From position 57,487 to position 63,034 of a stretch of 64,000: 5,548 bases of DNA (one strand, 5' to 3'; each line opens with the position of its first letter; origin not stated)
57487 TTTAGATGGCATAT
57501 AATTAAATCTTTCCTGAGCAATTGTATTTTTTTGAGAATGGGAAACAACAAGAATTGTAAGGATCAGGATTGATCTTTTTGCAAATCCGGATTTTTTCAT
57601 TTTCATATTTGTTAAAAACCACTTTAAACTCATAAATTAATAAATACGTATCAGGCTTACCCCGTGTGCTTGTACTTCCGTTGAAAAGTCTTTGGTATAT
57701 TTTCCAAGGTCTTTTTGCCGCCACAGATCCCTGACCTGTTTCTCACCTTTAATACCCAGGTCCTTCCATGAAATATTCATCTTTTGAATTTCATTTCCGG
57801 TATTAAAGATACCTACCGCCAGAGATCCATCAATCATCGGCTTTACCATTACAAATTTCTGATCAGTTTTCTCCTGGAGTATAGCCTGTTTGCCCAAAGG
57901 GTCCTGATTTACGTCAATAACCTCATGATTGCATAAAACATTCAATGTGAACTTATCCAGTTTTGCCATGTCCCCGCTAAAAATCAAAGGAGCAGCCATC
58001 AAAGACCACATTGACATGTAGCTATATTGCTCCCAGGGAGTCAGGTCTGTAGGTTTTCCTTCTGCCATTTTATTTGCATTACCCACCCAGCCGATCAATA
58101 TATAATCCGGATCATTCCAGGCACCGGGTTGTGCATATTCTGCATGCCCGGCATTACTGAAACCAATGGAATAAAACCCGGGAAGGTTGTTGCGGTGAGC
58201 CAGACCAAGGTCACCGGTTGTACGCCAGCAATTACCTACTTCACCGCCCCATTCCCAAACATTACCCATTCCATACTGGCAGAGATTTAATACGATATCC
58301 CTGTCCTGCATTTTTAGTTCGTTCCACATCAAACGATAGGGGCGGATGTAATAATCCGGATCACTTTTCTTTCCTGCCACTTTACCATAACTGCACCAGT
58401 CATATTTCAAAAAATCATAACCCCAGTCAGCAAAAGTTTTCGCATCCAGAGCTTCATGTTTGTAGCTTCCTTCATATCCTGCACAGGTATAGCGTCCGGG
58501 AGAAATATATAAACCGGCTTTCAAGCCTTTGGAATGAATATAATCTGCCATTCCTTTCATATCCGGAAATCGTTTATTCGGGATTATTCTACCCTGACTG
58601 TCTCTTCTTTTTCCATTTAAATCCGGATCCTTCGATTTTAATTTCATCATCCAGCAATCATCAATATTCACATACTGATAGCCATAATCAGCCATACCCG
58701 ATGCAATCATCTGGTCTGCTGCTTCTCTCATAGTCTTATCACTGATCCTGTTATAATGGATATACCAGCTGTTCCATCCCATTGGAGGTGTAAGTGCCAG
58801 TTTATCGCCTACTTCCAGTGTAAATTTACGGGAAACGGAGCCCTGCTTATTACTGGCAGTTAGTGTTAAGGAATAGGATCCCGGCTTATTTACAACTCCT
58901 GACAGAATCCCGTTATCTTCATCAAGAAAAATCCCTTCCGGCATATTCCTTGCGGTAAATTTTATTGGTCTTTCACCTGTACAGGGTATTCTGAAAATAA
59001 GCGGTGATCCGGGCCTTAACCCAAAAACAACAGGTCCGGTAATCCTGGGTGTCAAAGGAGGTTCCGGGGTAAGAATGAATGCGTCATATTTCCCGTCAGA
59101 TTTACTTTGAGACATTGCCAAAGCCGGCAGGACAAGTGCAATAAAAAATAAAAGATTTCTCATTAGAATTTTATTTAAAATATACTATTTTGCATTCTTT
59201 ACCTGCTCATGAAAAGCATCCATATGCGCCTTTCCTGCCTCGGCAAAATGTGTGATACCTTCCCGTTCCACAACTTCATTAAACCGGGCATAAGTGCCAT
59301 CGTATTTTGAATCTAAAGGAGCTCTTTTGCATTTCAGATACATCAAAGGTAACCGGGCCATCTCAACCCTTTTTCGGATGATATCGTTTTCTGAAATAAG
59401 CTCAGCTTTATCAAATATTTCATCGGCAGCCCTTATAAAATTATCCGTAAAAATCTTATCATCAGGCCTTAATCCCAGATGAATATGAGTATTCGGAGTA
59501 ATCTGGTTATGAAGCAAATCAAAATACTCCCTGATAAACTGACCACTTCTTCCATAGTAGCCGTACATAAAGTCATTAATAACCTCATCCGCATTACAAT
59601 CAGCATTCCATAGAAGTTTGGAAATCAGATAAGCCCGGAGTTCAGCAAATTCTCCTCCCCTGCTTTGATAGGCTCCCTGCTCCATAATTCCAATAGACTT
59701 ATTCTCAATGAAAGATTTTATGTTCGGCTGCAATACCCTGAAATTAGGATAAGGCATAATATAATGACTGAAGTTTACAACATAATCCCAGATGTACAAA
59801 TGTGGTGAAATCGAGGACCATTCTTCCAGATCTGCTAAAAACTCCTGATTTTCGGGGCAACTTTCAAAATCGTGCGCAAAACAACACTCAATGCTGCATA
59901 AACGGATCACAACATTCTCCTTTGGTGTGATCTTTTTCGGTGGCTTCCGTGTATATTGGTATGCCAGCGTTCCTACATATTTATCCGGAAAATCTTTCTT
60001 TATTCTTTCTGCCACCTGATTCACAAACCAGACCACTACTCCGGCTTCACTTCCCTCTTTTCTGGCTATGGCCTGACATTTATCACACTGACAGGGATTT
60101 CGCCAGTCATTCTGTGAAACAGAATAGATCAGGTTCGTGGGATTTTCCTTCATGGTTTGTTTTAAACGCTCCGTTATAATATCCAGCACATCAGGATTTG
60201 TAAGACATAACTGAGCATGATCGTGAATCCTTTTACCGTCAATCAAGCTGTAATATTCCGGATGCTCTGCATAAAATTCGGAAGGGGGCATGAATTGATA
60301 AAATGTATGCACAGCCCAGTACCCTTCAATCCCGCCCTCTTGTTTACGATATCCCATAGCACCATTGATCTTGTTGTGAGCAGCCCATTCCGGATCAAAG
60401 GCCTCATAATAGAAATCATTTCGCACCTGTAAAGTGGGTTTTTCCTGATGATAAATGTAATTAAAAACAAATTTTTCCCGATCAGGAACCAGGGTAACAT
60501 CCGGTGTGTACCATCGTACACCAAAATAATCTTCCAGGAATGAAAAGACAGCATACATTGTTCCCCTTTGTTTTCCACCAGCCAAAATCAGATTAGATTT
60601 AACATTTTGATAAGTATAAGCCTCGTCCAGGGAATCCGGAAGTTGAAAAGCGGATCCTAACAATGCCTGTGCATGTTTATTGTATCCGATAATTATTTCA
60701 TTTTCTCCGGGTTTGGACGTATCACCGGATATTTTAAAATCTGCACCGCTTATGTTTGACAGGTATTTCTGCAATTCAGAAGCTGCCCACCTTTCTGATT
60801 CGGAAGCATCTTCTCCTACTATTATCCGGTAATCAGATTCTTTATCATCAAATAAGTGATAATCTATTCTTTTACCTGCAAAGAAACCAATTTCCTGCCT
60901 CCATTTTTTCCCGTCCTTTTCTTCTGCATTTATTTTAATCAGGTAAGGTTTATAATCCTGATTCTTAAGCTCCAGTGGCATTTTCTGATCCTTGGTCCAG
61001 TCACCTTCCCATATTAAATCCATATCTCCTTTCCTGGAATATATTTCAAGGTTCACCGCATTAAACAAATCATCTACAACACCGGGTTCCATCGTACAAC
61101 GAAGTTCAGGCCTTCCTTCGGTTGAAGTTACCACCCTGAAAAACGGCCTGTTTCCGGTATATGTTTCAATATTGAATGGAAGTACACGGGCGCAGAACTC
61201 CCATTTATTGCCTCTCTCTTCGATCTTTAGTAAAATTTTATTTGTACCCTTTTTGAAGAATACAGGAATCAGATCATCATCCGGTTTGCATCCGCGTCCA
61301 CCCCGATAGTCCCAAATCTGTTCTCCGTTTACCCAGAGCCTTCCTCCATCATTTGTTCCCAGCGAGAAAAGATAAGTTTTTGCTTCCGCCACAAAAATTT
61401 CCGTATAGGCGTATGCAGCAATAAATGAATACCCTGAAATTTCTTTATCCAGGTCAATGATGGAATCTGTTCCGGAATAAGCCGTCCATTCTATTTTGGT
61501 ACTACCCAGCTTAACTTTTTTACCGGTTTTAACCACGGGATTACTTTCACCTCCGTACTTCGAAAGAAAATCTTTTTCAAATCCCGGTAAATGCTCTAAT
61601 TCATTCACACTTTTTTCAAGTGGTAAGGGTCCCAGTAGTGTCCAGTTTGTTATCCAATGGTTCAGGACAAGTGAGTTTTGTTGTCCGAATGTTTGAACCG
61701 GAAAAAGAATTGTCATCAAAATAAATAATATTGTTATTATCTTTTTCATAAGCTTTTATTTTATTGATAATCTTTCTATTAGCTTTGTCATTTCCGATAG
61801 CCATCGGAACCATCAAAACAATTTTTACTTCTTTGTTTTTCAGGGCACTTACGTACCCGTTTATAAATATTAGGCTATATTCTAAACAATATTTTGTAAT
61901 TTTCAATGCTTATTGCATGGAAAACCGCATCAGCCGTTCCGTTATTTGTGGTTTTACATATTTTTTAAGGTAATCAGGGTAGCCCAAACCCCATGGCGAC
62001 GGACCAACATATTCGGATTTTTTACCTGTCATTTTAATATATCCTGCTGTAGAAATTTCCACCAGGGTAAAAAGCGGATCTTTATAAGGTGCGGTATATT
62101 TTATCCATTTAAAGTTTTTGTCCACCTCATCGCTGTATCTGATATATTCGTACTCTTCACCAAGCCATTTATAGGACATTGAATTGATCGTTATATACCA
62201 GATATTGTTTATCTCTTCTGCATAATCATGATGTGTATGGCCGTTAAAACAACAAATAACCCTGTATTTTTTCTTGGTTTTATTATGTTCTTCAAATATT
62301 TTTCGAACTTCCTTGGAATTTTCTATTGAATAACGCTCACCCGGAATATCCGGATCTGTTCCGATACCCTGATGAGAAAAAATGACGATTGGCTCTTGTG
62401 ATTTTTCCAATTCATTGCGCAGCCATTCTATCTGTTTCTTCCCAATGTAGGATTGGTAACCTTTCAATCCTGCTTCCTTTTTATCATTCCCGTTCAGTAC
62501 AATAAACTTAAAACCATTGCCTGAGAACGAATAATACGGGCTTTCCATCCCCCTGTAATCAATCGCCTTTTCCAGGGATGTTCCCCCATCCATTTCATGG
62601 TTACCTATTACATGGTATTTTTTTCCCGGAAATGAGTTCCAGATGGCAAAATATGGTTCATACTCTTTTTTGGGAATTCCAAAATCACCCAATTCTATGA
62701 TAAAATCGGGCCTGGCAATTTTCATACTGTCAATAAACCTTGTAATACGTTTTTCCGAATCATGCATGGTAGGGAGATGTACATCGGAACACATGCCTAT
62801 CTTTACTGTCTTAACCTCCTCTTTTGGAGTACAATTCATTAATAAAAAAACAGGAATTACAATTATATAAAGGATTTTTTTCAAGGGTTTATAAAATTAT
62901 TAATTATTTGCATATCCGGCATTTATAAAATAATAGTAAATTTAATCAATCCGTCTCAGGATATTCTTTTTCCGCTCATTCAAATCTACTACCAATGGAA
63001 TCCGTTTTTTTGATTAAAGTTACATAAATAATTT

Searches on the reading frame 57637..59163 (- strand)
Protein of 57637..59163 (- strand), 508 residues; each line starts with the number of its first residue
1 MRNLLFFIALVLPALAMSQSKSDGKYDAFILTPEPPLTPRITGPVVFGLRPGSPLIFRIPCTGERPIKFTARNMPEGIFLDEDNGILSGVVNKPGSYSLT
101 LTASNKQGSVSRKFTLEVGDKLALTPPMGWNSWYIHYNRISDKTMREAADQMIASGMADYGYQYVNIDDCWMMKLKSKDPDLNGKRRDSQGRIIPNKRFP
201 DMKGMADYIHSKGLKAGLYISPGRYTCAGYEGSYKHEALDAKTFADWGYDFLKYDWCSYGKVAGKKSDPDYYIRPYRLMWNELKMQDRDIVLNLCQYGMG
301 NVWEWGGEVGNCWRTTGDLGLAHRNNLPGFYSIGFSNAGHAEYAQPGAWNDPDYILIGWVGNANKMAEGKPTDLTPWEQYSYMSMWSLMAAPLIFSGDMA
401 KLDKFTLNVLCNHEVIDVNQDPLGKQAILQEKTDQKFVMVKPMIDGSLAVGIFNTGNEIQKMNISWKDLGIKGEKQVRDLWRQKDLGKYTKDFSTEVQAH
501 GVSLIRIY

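Call 10: search_protein_families(library=pfam, proteins=[window:57637-59163:-], max_evalue=0.00001)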
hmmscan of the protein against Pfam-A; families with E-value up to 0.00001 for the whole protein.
window:57637-59163:- (508 aa): 3 families
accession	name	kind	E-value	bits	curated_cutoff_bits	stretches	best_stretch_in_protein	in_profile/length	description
PF16499.11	Melibiase_2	-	3.4e-43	148.4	23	1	126-421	2-284/284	Alpha galactosidase A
PF17801.7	Melibiase_C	-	4.5e-16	59.2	22.9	1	438-507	6-71/71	Alpha galactosidase C-terminal beta sandwich domain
PF05345.18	He_PIG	-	3.7e-09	37.3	24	1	53-118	17-95/96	Putative Ig domain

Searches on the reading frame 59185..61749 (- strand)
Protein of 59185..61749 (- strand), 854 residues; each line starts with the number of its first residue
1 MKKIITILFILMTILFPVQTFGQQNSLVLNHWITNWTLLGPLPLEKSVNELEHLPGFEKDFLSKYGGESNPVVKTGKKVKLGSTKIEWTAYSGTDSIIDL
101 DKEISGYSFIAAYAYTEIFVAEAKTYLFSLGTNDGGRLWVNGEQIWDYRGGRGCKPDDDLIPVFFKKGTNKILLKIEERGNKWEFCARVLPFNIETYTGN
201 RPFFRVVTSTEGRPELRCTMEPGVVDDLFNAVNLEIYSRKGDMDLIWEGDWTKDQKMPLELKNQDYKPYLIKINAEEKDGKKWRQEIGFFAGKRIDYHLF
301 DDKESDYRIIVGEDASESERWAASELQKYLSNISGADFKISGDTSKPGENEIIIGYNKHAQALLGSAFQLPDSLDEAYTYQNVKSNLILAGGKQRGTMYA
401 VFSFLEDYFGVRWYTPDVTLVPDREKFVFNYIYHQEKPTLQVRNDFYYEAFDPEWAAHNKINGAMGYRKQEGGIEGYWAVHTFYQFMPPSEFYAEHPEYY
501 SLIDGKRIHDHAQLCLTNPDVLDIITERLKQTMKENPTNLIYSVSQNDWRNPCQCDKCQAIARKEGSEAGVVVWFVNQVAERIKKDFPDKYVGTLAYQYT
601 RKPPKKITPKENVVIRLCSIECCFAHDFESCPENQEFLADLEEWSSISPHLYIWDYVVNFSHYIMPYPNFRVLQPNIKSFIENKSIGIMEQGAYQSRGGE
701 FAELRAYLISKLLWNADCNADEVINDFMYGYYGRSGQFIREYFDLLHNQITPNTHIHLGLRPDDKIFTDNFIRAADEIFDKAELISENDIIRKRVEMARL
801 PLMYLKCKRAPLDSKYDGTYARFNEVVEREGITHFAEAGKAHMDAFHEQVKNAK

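Call 10: search_protein_families(library=pfam, proteins=[window:59185-61749:-], max_evalue=0.00001)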
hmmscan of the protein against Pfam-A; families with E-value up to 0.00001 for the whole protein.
window:59185-61749:- (854 aa): 1 family
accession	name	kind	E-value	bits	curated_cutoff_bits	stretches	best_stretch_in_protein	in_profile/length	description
PF16126.11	DUF4838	-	5.3e-109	364.7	26.6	1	413-744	1-325/325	Domain of unknown function (DUF4838)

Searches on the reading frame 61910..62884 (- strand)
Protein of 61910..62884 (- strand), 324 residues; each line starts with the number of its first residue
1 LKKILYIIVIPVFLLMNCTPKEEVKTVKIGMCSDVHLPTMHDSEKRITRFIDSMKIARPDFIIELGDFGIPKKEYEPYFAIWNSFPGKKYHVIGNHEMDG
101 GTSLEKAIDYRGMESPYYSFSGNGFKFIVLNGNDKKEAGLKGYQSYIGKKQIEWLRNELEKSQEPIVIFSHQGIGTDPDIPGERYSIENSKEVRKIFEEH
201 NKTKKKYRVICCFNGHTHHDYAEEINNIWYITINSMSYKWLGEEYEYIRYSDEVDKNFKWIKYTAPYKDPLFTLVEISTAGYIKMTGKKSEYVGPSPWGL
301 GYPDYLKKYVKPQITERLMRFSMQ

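Call 10: search_protein_families(library=pfam, proteins=[window:61910-62884:-], max_evalue=0.00001)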
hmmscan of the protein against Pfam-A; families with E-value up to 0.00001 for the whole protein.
window:61910-62884:- (324 aa): 2 families
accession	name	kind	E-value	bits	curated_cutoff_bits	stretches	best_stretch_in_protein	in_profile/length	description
PF00149.33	Metallophos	-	4.1e-12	47.4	21.5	1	28-219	2-190/191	Calcineurin-like phosphoesterase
PF12850.12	Metallophos_2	-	3.2e-08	34.2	27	1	28-246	2-145/154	Calcineurin-like phosphoesterase superfamily domain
